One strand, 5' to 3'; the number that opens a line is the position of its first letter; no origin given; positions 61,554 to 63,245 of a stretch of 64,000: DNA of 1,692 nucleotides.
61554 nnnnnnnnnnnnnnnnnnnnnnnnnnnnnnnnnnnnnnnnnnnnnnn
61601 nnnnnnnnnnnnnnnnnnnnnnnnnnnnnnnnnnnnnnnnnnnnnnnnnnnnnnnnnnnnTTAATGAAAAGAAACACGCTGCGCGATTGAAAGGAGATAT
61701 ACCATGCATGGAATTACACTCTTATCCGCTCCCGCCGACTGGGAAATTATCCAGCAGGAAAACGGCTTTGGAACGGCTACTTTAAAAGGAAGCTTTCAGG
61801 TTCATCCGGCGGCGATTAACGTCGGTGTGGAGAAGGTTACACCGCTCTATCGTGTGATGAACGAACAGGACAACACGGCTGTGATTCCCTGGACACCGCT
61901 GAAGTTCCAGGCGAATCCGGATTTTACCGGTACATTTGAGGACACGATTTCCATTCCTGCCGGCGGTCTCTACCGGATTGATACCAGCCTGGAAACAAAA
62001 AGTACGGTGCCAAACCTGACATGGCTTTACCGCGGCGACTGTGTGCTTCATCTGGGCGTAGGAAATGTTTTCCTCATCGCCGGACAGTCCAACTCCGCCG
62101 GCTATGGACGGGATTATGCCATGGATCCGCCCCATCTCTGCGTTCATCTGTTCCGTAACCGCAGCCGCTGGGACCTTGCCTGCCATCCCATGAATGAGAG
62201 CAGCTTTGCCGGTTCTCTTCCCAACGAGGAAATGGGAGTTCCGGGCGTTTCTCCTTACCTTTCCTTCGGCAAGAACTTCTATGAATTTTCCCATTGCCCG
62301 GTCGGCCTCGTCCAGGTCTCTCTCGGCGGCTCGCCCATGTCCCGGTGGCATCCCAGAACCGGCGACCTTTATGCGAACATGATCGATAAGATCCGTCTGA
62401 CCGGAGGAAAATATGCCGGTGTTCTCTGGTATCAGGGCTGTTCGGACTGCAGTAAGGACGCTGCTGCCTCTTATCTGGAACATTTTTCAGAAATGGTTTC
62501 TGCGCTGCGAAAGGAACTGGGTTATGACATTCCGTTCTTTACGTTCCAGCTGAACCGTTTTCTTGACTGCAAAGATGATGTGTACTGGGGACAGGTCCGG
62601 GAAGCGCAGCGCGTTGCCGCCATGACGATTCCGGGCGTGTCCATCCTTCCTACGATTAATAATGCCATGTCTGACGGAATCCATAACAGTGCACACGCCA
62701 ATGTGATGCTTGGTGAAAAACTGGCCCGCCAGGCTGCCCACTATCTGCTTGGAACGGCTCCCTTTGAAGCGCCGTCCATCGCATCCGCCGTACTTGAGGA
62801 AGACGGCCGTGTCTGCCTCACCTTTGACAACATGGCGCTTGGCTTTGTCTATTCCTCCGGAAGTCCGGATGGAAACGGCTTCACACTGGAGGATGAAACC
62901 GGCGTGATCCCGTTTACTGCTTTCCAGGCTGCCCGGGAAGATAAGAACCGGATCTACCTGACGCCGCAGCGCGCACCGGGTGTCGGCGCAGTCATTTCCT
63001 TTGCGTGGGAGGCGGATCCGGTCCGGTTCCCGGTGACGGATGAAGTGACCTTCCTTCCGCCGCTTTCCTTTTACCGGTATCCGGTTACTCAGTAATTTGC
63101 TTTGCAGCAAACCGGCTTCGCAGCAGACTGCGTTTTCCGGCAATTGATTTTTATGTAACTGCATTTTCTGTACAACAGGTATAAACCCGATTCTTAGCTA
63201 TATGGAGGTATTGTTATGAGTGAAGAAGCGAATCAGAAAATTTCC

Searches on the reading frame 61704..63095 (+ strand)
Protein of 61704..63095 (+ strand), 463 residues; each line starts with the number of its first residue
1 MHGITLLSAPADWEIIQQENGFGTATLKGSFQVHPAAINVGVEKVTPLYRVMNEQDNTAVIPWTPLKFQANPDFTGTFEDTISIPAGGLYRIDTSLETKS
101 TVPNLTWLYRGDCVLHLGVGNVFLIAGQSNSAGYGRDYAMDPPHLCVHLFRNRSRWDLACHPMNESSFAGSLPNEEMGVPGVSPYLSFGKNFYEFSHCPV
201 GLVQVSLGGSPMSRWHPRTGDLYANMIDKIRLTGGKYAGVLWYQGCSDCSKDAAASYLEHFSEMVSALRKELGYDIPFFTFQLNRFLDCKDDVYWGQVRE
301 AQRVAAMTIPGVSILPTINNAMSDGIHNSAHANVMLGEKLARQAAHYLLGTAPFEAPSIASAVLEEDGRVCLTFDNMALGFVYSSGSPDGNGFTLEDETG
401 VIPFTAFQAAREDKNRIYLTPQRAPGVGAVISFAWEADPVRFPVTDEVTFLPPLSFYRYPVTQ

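Call 26: search_protein_families(library=pfam, proteins=[window:61704-63095:+], max_evalue=0.001)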
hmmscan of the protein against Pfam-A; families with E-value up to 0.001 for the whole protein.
window:61704-63095:+ (463 aa): 1 family
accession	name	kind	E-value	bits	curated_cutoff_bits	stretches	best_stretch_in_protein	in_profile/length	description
PF03629.24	SASA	-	3.5e-46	158.1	24.8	1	120-344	2-224/226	Carbohydrate esterase, sialic acid-specific acetylesterase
